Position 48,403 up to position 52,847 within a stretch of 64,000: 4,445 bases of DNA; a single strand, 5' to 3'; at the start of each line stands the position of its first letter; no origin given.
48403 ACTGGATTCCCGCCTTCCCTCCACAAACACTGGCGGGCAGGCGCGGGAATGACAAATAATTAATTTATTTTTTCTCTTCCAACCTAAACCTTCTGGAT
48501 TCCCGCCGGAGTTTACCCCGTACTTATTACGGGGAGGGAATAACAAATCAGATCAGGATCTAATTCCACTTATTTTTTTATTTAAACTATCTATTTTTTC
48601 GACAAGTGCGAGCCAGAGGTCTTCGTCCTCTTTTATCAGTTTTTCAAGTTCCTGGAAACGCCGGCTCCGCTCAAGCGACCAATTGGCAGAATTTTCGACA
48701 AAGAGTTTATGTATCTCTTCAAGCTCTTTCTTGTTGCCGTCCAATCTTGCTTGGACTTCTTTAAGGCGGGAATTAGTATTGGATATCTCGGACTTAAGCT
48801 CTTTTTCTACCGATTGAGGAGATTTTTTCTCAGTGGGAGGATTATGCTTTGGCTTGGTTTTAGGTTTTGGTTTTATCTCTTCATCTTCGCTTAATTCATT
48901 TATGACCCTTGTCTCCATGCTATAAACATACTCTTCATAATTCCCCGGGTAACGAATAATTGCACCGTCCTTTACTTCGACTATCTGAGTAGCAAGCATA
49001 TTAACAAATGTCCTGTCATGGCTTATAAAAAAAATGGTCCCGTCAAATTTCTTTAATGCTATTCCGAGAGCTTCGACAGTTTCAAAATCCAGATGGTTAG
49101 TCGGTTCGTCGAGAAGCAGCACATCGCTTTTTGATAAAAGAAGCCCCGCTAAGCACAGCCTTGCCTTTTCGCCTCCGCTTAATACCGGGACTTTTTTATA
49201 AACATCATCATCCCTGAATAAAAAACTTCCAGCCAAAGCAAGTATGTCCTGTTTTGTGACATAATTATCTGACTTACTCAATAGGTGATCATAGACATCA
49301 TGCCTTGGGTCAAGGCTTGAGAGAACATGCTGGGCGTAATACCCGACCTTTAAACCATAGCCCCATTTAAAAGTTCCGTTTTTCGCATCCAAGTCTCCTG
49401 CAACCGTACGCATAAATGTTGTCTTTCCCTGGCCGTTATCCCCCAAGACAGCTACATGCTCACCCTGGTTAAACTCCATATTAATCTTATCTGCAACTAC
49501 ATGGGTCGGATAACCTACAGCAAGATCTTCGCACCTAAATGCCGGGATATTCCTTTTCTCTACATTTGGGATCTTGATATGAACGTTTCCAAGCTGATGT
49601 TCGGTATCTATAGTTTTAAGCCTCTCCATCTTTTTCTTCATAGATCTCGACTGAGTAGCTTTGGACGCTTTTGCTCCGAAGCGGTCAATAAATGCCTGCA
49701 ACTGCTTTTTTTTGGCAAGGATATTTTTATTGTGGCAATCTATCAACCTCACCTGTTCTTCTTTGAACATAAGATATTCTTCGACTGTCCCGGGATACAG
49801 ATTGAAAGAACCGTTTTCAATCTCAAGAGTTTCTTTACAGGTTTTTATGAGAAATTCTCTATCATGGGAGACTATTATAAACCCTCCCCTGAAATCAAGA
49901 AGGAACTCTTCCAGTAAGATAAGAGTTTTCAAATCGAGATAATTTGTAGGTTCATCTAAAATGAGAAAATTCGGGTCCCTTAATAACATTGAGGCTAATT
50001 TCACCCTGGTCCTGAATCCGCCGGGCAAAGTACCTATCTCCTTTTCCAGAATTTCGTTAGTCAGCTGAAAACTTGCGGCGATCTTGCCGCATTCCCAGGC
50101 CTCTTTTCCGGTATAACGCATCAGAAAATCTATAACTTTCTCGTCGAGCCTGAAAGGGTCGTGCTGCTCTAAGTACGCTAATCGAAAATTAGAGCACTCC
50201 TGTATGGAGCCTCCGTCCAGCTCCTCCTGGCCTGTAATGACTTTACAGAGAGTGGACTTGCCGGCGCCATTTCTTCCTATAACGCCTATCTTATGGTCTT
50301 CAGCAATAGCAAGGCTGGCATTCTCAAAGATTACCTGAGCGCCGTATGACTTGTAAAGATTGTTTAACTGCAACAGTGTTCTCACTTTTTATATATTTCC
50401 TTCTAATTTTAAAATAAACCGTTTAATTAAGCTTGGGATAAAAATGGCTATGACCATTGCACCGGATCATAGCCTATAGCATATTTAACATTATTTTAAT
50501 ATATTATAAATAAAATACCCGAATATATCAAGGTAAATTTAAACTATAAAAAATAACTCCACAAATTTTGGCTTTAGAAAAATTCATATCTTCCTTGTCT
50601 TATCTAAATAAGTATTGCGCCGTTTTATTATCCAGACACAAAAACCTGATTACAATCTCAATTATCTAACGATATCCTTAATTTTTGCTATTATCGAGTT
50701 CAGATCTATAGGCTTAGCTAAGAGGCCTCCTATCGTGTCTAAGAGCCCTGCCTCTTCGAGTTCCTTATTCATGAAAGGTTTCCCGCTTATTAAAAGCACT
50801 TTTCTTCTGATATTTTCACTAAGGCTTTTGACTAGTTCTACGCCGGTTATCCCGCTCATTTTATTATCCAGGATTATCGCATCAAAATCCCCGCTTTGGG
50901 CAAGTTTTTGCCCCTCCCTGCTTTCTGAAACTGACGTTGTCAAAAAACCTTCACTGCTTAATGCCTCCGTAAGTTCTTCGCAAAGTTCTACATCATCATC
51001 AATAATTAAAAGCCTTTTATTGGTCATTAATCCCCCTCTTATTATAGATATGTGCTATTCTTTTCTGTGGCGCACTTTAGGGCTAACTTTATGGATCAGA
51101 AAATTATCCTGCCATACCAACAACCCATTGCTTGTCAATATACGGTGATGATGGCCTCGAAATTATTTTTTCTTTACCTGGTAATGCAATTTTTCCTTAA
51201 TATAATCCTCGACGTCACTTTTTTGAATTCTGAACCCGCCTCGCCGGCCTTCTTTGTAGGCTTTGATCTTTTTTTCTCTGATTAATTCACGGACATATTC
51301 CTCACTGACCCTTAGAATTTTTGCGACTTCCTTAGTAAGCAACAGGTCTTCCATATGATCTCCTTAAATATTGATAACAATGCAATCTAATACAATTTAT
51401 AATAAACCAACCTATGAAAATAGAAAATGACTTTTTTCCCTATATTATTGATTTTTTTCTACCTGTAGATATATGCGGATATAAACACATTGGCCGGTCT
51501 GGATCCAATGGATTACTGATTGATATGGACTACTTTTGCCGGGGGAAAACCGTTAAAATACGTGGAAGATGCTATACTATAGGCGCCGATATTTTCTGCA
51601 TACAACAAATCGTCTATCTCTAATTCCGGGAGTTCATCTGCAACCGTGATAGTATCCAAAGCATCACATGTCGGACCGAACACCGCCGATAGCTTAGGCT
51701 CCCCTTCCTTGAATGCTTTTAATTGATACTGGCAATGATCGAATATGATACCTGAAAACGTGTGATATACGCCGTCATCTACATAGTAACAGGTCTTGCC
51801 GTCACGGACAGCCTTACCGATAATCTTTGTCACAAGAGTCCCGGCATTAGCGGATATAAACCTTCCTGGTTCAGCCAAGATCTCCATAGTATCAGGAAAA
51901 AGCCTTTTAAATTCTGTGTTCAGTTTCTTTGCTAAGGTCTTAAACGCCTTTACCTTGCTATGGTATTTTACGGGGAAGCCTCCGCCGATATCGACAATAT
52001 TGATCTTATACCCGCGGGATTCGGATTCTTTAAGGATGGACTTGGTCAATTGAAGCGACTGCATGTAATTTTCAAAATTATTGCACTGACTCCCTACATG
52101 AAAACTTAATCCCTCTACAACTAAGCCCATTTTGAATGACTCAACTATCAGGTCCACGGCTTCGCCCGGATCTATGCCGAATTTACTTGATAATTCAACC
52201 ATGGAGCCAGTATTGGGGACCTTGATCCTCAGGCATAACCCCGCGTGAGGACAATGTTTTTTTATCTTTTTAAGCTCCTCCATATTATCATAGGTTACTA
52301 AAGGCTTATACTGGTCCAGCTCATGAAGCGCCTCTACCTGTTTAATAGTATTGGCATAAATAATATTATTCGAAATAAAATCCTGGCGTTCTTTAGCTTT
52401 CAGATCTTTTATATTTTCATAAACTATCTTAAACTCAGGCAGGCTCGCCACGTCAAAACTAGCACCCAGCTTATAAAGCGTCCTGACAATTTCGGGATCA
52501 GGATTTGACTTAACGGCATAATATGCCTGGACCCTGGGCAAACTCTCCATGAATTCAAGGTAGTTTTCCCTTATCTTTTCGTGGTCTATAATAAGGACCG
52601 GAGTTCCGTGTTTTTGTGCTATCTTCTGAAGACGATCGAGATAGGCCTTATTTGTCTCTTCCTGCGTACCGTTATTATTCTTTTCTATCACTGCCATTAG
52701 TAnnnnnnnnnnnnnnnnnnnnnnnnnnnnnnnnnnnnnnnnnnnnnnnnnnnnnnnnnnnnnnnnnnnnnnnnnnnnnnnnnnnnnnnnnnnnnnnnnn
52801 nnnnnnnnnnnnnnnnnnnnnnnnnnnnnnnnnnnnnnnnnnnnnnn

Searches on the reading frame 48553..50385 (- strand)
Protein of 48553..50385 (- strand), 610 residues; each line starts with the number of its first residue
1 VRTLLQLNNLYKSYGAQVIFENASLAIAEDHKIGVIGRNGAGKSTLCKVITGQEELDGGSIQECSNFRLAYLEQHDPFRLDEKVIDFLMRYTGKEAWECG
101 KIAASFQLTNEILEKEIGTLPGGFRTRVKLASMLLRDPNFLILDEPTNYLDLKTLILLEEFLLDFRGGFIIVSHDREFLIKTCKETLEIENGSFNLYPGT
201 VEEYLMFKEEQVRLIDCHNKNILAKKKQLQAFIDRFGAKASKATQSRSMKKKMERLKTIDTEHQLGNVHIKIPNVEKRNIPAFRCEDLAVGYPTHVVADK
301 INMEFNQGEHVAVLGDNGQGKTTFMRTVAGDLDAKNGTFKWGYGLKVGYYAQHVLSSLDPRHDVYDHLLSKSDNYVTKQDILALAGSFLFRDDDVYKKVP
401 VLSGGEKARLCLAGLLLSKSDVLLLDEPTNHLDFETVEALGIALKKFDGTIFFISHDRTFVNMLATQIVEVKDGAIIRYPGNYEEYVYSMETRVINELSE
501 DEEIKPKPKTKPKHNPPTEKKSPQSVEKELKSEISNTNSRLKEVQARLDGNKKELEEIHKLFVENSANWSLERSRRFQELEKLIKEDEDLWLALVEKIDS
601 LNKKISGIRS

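Call 29: search_protein_families(library=ncbifam, proteins=[window:48553-50385:-], max_evalue=1e-10)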
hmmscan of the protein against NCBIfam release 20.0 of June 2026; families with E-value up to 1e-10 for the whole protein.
window:48553-50385:- (610 aa): 173 families (the best 25 are shown)
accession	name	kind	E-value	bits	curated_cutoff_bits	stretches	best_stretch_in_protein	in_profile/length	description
NF000355.4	ribo_prot_ABC_F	equivalog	5.6e-116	388.3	380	3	5-278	3-280/499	ribosomal protection-like ABC-F family protein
NF011646.0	PRK15064.1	equivalog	4.9e-112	375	762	2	111-490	147-527/530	ABC-F family ATPase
NF050005.1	ABC_ATPase_Uup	equivalog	4.3e-98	329.1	900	2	113-590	150-622/636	ATP-binding cassette ATPase Uup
NF007921.0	PRK10636.1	equivalog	5.1e-93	312.4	917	2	106-603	136-633/638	ABC transporter ATP-binding protein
NF008775.0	PRK11819.1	equivalog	7e-93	312.1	599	2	114-507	158-552/556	energy-dependent translational throttle protein EttA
NF008358.0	PRK11147.1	equivalog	5.2e-92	309.1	936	3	113-420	150-459/635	ABC transporter ATP-binding protein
TIGR03719.1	ABC_ABC_ChvD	subfamily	6.4e-92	308.9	806.75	2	114-505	156-548/552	energy-dependent translational throttle protein EttA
NF000170.2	ABCF_Vga_all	exception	1.1e-91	308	725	3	236-504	223-485/521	Vga family ABC-F type ribosomal protection protein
NF000168.2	ABCF_Msr_all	exception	2.1e-84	283.9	680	3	224-464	230-471/487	Msr family ABC-F type ribosomal protection protein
NF043038.1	ABCF_CplR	exception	1.5e-80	271.5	780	3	245-497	248-495/544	ABC-F type ribosomal protection protein CplR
NF000169.2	ABCF_Sal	exception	4.3e-73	246.8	725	3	2-191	313-503/542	Sal family ABC-F type ribosomal protection protein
NF000167.2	ABCF_Lsa_all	exception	2.5e-69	234.6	750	3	5-257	4-246/492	Lsa family ABC-F type ribosomal protection protein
NF000171.1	ABCF_producer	exception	9.3e-69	232.3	800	3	397-488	159-250/541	TlrC/CarA/OleB/SrmB family ABC-F type ribosomal protection protein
NF000514.1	ABCF_OptrA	exception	9.7e-69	232.3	1450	1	103-565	166-615/655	ABC-F type ribosomal protection protein OptrA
NF000166.1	ABCF_CarA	exception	4.5e-61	206.7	1050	2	397-490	169-262/556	ABC-F type ribosomal protection protein Car(A)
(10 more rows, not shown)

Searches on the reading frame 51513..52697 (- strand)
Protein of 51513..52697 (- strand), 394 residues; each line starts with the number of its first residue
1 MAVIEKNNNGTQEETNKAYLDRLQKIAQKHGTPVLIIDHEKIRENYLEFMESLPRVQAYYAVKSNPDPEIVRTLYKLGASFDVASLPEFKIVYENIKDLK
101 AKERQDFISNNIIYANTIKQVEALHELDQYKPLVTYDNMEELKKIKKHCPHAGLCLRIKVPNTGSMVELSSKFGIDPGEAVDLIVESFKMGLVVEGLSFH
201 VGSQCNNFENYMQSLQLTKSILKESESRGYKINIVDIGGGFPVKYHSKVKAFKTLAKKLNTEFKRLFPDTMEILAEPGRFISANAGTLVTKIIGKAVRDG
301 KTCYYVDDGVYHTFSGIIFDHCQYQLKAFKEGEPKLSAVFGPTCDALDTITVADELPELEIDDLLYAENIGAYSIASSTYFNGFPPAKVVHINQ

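Call 29: search_protein_families(library=ncbifam, proteins=[window:51513-52697:-], max_evalue=1e-10)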
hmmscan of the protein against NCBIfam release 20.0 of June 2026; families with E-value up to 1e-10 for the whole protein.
window:51513-52697:- (394 aa): 7 families
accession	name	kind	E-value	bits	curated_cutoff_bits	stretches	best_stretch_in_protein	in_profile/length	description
TIGR01048.1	lysA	equivalog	2.7e-51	174.4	297.9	1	22-391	15-394/417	diaminopimelate decarboxylase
NF006515.0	PRK08961.1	equivalog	5.3e-36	123.9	802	1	21-391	493-858/861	bifunctional aspartate kinase/diaminopimelate decarboxylase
TIGR03099.1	dCO2ase_PEP1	hypoth_equivalog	1.2e-30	106.9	478.45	1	22-385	14-391/398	pyridoxal-dependent decarboxylase, exosortase A system-associated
NF052544.1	OrLyDeCDokD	equivalog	1.3e-17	63.5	700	1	23-393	33-438/461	ornithine/lysine decarboxylase DokD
NF041039.1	FslC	exception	5.6e-14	51.8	500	1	21-387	17-399/418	rhizoferrin biosystnesis N-citrylornithine decarboxylase FslC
NF003763.0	PRK05354.1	equivalog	1e-11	44.1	369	1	57-296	99-360/636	biosynthetic arginine decarboxylase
TIGR01273.1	speA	equivalog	9.1e-11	40.9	624.1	0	57-295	92-351/624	arginine decarboxylase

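Call 54: find_homologous_proteins(query=window:51513-52697:-, max_evalue=1e-50)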
Query window:51513-52697:- (394 aa): 8000 proteins with E <= 1e-50 among 8000 candidates; the best 120 are listed.
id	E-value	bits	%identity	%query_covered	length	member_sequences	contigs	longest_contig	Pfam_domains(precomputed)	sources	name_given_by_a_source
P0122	8.6e-263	889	100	100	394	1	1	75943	PF02784.23,PF00278.29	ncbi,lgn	-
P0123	4.6e-221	752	83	100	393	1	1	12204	PF02784.23,PF00278.29,PF01168.27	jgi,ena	-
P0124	8.9e-220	747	83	100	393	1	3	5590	PF02784.23,PF00278.29,PF01168.27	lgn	-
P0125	2.5e-219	746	84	100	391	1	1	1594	PF02784.23,PF00278.29,PF01168.27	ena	-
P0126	2.4e-218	743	83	100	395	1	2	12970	PF02784.23,PF00278.29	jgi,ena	-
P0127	5.6e-217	738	81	99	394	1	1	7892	PF02784.23,PF00278.29,PF01168.27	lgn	-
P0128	4.5e-216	735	83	100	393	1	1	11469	PF02784.23,PF00278.29,PF01168.27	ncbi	-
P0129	4.5e-215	732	82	100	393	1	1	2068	PF02784.23,PF00278.29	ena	-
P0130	4.6e-215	732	81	100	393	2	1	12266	PF02784.23,PF00278.29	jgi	jgi:ornithine decarboxylase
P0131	6.0e-215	732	86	93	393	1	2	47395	PF02784.23,PF00278.29,PF01168.27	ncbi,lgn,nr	ncbi:MAG: type III PLP-dependent enzyme [Candidatus Omnitrophica bacterium]|nr:type III PLP-dependen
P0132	1.8e-214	730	81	100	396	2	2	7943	PF02784.23,PF00278.29,PF01168.27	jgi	-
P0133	4.1e-214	729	80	100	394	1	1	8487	PF02784.23,PF00278.29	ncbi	-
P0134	4.4e-213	725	81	100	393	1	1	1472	PF02784.23,PF00278.29,PF01168.27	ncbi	-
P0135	6.1e-213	725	80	100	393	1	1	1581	PF02784.23,PF00278.29,PF01168.27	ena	-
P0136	8.5e-213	724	84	95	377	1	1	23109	PF02784.23,PF00278.29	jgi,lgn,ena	-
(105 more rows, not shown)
